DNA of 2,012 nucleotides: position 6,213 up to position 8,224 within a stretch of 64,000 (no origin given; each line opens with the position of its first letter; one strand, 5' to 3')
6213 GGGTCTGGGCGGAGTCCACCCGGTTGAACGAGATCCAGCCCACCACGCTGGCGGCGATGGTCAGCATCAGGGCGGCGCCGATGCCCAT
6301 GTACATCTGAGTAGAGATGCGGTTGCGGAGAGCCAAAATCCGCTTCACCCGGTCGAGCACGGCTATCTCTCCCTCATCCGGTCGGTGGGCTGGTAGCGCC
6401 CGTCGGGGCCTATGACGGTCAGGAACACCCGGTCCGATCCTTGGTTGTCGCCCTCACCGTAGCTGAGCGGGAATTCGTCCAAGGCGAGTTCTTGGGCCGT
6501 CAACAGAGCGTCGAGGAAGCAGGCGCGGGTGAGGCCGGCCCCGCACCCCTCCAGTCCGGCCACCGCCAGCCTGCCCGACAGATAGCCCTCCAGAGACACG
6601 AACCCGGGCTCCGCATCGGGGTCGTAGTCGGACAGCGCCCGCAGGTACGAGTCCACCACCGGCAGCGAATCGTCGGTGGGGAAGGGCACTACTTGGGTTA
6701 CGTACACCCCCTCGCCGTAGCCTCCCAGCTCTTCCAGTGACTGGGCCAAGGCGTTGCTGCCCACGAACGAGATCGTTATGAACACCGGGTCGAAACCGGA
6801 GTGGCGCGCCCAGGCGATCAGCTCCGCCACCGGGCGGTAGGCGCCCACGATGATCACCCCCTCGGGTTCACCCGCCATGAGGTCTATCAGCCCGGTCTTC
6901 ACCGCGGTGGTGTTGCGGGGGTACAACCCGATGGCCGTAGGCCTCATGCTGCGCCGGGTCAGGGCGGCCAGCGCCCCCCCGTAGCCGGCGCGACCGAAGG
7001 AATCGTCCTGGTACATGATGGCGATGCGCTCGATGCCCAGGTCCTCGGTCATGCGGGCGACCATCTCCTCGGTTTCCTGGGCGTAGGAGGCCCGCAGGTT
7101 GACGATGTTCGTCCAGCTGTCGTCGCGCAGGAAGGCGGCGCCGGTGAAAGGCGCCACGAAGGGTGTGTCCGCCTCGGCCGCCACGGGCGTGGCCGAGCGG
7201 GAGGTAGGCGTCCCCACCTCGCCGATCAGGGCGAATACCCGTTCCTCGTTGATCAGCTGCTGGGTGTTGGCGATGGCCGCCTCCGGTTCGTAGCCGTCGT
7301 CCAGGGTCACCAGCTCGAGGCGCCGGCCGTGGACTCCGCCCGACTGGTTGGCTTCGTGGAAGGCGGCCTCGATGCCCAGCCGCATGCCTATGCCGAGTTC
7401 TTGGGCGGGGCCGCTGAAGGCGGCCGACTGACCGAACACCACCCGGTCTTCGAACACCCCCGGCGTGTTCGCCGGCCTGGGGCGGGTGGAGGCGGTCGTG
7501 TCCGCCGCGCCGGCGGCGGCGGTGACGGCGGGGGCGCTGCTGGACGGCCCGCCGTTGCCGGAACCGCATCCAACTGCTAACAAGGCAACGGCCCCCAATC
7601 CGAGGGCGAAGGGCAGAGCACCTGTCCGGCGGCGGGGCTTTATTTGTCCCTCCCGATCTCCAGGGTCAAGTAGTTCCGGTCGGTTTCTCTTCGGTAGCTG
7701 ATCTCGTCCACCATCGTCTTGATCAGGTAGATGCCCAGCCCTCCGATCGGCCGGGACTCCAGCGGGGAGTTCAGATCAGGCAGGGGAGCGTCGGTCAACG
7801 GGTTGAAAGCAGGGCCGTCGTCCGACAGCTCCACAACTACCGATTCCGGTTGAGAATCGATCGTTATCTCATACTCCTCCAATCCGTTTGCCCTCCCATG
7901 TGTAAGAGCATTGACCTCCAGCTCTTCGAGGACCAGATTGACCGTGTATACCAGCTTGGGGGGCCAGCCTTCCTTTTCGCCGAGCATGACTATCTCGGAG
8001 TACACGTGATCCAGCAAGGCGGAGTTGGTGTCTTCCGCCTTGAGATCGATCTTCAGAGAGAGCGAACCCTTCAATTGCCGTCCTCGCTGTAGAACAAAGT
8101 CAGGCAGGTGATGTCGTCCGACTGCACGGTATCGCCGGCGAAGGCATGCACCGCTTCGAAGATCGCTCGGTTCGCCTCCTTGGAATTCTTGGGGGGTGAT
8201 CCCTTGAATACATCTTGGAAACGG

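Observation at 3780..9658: Six-gene partner-switching operon wired to a periplasmic solute-binding protein and a sensor kinase, with no sigma factor target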

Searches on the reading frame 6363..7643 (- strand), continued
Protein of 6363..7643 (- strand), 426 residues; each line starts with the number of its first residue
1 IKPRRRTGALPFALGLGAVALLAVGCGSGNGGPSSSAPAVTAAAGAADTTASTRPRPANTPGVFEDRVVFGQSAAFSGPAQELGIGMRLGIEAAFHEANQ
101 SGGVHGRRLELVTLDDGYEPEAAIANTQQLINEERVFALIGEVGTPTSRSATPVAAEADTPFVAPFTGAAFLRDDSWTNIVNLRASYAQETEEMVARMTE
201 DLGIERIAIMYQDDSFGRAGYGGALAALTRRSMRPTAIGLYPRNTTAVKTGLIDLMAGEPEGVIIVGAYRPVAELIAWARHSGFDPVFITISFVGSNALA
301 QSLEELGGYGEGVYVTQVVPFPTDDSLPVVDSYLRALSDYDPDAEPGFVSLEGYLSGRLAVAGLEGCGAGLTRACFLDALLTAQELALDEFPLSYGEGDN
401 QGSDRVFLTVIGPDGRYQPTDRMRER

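Call 86: search_dna_similar(query=window:6363-7598:-, collection=plasmids, mode=protein, max_rows=30, rows=spread)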
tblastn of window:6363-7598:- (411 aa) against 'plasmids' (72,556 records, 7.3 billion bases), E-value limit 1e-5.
Records with a match: 395; places in all: 542; records where one place covers at least 80% of the query: 247.
Best place of each record, by identity: <60% 395.
By first word of the organism name: Ralstonia 135; Phaeobacter 59; Rhizobium 43; Pseudosulfitobacter 20; Azospirillum 19; Sinorhizobium 10; Cupriavidus 8; Variovorax 8; Paraburkholderia 8; Shinella 7; and 41 more.
By predicted mobility (MOB-suite, as given by PLSDB): non-mobilizable 222; mobilizable 122; conjugative 51.
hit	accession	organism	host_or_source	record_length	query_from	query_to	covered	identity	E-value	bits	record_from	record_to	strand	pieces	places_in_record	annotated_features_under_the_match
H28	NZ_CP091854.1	Terrarubrum flagellatum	cell culture,forest soil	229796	47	410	89%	53.0%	1e-97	326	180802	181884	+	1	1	ABC transporter substrate-binding protein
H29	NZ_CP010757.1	Phaeobacter inhibens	cell culture,clam larvae aquaculture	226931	47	404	87%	51.7%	8e-92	310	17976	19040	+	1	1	ABC transporter substrate-binding protein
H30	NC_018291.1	Phaeobacter inhibens DSM 17395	-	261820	47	404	87%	51.7%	8e-92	310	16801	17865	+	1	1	ABC transporter substrate-binding protein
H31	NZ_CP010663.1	Phaeobacter inhibens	cell culture,clam larvae aquaculture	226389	47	404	87%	51.4%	9e-91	306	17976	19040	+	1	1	ABC transporter substrate-binding protein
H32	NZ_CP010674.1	Phaeobacter gallaeciensis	cell culture,clam larvae aquaculture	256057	47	404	87%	51.1%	3e-90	305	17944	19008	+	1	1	ABC transporter substrate-binding protein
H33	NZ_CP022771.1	Ralstonia solanacearum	Solanum tuberosum,single cell,Potato ...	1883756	47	401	86%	36.5%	5e-51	191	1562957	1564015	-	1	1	none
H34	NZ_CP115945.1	Ralstonia syzygii R24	Syzygium aromaticum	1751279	47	401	86%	36.2%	9e-51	191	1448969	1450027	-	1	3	none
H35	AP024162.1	Ralstonia solanacearum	Curcuma aromatica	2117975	47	401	86%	36.0%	1e-48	184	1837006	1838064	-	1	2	lipoprotein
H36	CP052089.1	Ralstonia solanacearum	tomato,cell culture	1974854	47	401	86%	36.0%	2e-48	184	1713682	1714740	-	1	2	none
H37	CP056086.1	Ralstonia solanacearum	cell clture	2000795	47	401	86%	36.0%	2e-48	184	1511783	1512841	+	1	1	ABC transporter substrate-binding protein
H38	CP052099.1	Ralstonia solanacearum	tomato,cell culture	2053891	47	401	86%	36.0%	2e-48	184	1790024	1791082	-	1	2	ABC transporter substrate-binding protein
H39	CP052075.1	Ralstonia solanacearum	tomato,cell culture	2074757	47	401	86%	36.0%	2e-48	184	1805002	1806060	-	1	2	none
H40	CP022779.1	Ralstonia solanacearum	Solanum tuberosum,single cell,Potato ...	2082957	47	401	86%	36.0%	2e-48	184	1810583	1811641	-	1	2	ABC transporter permease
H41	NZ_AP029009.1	Ralstonia pseudosolanacearum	-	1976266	47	401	86%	36.0%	2e-48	184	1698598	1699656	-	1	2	none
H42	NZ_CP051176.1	Ralstonia solanacearum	Whole organism,tomato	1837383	47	401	86%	35.5%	3e-48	183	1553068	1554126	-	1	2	none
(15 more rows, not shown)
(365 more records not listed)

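Call 87: get_annotated_region(hit=H37, flank=6000)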
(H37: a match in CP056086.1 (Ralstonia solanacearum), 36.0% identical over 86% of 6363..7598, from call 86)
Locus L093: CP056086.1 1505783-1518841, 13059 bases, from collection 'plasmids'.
description: Ralstonia solanacearum strain FJAT91-F8 plasmid plas1, complete sequence
organism: Ralstonia solanacearum (NCBI taxid 305)
taxonomy: Bacteria; Pseudomonadota; Betaproteobacteria; Burkholderiales; Burkholderiaceae; Ralstonia; Ralstonia solanacearum
host: -; source: cell clture; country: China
typing (MOB-suite, as given by PLSDB): mobilizable; relaxase MOBP
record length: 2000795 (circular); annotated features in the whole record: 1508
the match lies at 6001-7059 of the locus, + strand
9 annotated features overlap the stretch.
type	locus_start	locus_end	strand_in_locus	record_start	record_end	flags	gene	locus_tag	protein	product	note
CDS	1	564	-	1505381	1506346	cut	-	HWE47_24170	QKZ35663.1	IS5 family transposase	-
CDS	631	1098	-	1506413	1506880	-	-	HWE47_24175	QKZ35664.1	hypothetical protein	-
CDS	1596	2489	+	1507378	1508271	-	-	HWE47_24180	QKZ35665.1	LysR family transcriptional regulator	-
CDS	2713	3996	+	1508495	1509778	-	-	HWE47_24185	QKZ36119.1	glycerate kinase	-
CDS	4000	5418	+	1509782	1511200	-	pyk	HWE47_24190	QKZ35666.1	pyruvate kinase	-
CDS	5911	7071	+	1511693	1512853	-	-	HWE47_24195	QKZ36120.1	ABC transporter substrate-binding protein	-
CDS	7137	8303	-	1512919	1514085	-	cfa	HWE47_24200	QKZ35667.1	cyclopropane fatty acyl phospholipid synthase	-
CDS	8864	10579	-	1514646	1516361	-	-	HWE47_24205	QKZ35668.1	ShlB/FhaC/HecB family hemolysin secretion/activation protein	-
CDS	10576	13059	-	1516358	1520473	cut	-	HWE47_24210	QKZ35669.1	filamentous hemagglutinin N-terminal domain-containing protein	-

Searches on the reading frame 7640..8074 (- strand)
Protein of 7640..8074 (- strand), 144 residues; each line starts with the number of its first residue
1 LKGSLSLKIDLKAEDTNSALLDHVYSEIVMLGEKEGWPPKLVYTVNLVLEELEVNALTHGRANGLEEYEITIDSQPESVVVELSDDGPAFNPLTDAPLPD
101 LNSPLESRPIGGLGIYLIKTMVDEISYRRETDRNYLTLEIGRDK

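Call 4: search_protein_families(library=pfam, proteins=[window:7640-8074:-], max_evalue=0.01)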
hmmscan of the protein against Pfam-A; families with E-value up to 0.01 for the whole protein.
window:7640-8074:- (144 aa): 2 families
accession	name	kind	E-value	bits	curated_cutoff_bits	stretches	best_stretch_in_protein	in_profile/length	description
PF13581.12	HATPase_c_2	-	3.8e-23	82.3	27.4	1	28-138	15-125/127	Histidine kinase-like ATPase domain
PF02518.31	HATPase_c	-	0.00042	21.2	26.4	1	47-128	8-94/111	Histidine kinase-, DNA gyrase B-, and HSP90-like ATPase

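Call 69: search_protein_families(library=ncbifam, proteins=[window:7640-8074:-], max_evalue=0.001)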
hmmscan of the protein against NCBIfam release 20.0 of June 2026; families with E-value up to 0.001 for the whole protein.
window:7640-8074:- (144 aa): 2 families
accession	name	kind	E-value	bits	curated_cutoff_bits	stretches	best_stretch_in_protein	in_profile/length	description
NF041045.1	RsbA_anti_sig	subfamily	2.1e-06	27.2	210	1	15-130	185-292/303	anti-sigma factor RsbA family regulatory protein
NF003144.0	PRK04069.1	equivalog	0.00014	21.3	145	1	55-130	53-132/161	anti-sigma B factor RsbW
